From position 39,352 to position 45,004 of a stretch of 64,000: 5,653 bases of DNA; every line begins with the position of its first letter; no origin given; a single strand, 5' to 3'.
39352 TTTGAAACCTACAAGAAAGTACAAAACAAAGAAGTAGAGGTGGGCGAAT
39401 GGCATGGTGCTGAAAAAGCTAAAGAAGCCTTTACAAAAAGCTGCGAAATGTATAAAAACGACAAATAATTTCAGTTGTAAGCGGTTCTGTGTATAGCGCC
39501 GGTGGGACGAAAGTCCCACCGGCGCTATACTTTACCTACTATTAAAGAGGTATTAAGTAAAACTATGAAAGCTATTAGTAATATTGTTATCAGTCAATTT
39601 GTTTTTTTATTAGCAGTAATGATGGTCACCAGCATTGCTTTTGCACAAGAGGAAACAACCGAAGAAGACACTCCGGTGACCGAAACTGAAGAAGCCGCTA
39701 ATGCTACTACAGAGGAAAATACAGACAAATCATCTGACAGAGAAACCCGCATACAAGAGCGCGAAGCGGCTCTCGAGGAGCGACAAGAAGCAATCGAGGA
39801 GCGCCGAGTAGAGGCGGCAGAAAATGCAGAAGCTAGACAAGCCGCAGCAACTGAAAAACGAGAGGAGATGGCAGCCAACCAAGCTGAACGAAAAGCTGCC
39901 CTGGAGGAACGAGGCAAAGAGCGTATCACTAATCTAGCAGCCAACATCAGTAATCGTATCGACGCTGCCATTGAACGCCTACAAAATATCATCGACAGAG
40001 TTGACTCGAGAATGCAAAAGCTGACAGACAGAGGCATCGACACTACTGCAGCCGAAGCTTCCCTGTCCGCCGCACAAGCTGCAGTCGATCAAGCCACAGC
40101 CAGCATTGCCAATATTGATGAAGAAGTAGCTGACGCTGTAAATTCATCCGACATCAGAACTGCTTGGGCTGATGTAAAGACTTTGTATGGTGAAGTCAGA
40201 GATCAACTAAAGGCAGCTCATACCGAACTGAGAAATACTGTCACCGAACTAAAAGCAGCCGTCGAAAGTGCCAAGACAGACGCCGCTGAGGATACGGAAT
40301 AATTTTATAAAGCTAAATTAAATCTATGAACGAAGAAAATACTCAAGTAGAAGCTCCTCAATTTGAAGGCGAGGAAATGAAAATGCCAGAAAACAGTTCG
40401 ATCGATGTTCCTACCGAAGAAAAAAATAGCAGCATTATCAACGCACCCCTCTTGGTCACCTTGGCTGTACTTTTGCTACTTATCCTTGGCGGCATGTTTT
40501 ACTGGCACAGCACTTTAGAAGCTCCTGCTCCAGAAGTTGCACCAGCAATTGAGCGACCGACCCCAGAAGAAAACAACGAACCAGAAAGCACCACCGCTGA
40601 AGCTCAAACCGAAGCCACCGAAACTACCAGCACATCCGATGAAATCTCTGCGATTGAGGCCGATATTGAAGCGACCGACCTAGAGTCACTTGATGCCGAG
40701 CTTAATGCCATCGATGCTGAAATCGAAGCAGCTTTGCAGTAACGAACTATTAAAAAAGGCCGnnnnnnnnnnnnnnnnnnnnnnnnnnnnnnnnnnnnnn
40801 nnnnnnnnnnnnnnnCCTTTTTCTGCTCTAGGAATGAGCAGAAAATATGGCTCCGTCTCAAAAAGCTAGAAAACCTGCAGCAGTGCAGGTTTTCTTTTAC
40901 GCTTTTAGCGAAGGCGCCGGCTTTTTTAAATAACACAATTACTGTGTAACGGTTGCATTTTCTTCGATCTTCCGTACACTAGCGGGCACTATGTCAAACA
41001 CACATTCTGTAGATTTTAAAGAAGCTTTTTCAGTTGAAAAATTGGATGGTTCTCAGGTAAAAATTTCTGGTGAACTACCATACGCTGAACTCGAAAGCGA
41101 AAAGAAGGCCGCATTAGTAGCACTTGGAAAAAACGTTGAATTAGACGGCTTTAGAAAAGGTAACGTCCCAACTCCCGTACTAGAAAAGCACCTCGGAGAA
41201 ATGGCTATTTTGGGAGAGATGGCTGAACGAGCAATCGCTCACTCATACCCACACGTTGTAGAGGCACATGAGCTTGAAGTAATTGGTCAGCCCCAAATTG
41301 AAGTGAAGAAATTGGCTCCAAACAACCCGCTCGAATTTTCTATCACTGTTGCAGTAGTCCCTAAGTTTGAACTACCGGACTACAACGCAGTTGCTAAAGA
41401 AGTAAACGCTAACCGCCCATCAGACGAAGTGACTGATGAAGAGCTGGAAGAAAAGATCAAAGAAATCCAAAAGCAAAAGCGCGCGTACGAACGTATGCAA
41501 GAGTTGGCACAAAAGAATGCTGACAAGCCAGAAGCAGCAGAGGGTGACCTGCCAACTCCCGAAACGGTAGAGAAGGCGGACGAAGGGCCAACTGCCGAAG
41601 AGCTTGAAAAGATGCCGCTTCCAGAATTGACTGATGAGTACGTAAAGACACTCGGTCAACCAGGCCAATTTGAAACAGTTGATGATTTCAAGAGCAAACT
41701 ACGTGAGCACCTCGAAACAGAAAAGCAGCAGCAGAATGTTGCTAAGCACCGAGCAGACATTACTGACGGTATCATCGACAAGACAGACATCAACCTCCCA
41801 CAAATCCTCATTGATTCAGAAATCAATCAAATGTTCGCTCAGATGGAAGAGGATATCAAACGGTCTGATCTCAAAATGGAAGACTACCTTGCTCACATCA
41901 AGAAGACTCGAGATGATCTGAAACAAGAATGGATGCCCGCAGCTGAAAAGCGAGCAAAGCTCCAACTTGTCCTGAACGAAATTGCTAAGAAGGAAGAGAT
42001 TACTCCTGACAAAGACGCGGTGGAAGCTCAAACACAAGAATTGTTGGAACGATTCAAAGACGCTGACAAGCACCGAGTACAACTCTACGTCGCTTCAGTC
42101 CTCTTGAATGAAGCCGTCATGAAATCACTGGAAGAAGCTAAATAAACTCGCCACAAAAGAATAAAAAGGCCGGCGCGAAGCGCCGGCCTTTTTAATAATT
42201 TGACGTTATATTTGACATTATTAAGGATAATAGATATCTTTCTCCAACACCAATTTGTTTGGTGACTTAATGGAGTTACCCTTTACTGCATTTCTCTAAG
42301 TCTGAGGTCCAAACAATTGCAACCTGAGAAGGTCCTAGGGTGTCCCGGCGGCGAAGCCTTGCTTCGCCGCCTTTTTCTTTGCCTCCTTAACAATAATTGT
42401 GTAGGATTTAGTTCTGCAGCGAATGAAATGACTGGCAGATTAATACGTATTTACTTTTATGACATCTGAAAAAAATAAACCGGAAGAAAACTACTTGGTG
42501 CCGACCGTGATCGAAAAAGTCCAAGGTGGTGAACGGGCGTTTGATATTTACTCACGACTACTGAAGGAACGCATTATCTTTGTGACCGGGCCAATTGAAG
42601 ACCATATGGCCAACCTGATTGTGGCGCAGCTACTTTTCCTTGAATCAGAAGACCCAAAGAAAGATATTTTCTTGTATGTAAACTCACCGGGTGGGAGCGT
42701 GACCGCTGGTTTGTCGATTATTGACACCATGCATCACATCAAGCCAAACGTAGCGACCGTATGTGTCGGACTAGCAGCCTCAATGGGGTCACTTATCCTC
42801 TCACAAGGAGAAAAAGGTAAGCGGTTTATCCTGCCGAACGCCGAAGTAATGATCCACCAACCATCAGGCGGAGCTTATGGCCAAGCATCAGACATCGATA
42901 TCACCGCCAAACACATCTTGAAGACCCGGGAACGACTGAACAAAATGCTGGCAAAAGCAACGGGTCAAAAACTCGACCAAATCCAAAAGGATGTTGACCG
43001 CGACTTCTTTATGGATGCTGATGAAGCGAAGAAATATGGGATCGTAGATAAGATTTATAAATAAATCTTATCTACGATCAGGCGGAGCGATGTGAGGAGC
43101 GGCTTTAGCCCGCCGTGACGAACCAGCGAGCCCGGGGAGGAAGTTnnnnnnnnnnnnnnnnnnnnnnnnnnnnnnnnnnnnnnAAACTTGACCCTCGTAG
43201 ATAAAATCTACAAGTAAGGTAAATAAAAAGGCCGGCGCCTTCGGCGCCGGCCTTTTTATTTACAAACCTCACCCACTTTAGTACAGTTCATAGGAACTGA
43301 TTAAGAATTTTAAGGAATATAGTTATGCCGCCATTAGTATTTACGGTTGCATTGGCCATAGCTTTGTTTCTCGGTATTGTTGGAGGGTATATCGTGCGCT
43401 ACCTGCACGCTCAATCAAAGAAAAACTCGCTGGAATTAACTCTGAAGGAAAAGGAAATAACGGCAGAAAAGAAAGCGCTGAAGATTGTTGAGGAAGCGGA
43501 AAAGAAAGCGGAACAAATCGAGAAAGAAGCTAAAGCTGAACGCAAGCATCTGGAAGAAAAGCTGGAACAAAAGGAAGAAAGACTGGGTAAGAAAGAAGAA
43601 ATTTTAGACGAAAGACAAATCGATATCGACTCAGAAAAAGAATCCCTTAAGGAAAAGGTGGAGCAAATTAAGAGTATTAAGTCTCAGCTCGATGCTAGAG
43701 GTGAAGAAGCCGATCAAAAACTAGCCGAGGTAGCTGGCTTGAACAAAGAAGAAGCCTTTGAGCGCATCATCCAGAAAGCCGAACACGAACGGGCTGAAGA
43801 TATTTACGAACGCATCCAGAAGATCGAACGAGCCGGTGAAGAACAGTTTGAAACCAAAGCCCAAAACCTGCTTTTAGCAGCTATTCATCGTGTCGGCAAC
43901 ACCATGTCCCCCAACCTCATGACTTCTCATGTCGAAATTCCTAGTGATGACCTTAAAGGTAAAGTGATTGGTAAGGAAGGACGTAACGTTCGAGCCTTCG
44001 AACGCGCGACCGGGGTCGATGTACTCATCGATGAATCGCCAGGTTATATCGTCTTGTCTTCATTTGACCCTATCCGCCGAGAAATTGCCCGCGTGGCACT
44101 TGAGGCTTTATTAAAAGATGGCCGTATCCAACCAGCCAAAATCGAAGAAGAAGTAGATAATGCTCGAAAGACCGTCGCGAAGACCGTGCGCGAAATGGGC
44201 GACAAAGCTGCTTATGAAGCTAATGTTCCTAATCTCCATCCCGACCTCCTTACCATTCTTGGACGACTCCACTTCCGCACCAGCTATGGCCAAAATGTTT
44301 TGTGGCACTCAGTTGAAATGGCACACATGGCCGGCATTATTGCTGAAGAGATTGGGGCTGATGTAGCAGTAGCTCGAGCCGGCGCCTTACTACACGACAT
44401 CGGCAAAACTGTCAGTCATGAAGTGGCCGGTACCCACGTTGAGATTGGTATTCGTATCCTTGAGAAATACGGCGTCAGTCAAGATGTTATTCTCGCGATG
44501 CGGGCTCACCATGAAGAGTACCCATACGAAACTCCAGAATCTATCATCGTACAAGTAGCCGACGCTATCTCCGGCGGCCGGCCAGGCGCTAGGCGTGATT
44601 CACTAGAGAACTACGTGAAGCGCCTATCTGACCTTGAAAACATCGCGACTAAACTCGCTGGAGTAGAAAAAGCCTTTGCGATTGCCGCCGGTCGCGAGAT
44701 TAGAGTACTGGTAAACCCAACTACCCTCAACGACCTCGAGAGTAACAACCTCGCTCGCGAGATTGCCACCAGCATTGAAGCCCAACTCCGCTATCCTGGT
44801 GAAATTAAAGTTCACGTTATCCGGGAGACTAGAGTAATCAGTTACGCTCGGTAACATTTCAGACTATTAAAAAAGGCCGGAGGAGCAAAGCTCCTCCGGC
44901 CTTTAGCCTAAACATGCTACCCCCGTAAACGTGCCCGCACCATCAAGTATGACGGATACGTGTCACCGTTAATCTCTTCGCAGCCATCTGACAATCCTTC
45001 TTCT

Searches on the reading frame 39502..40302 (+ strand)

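Call 14: search_protein_families(library=pfam, proteins=[window:39502-40302:+])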
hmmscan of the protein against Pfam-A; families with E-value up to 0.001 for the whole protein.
window:39502-40302:+ (266 aa): 1 family
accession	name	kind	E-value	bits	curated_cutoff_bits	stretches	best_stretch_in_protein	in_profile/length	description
PF07464.16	ApoLp-III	-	0.00078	20.1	36.3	1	191-257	31-95/146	Apolipophorin-III precursor (apoLp-III)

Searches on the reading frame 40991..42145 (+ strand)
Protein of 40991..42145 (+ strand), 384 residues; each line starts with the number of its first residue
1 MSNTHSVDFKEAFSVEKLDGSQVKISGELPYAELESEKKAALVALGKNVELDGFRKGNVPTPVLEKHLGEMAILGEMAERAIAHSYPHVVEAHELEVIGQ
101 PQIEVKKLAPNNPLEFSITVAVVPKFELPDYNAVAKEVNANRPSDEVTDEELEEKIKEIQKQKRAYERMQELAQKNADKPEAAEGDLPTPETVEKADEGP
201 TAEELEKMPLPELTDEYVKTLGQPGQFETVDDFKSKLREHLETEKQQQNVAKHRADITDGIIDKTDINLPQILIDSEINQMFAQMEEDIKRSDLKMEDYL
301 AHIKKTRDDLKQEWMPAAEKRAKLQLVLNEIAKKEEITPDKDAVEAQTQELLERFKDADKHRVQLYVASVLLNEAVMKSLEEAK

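Call 13: search_protein_families(library=pfam, proteins=[window:40991-42145:+])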
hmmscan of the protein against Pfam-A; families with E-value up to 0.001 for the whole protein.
window:40991-42145:+ (384 aa): 2 families
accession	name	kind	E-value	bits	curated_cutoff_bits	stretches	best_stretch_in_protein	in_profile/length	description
PF05697.18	Trigger_N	-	2e-32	112.9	22.2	1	13-159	3-144/144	Bacterial trigger factor protein (TF)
PF05698.19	Trigger_C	-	1.9e-26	93.5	22.7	1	229-365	1-138/162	Bacterial trigger factor protein (TF) C-terminus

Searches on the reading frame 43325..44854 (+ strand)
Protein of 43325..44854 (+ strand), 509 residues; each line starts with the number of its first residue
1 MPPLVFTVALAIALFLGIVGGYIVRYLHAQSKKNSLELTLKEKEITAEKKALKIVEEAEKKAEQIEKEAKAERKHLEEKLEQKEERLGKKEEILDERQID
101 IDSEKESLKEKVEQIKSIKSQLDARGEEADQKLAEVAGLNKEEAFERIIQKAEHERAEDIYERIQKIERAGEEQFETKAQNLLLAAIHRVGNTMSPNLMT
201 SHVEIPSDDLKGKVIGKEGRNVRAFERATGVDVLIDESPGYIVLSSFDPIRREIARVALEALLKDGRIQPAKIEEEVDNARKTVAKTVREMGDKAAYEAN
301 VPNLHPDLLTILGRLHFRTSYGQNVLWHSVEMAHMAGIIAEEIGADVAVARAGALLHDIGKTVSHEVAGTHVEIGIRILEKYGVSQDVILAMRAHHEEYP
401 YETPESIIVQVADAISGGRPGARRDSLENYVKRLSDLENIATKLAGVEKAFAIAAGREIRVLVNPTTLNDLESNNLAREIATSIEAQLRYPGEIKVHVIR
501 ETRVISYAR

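Call 13: search_protein_families(library=pfam, proteins=[window:43325-44854:+])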
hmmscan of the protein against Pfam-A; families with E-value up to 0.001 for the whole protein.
window:43325-44854:+ (509 aa): 4 families
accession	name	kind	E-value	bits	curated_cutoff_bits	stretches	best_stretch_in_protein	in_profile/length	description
PF01966.28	HD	-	8.9e-19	68.3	22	1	328-416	4-114/116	HD domain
PF12072.13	RNase_Y_N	-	1.8e-16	60.6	32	1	70-190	77-197/201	RNase Y N-terminal region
PF00013.35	KH_1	-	5.4e-06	26.5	21.5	1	202-257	3-62/66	KH domain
PF08668.18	HDOD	-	0.00017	21.6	22.9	1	327-384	97-155/196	HDOD domain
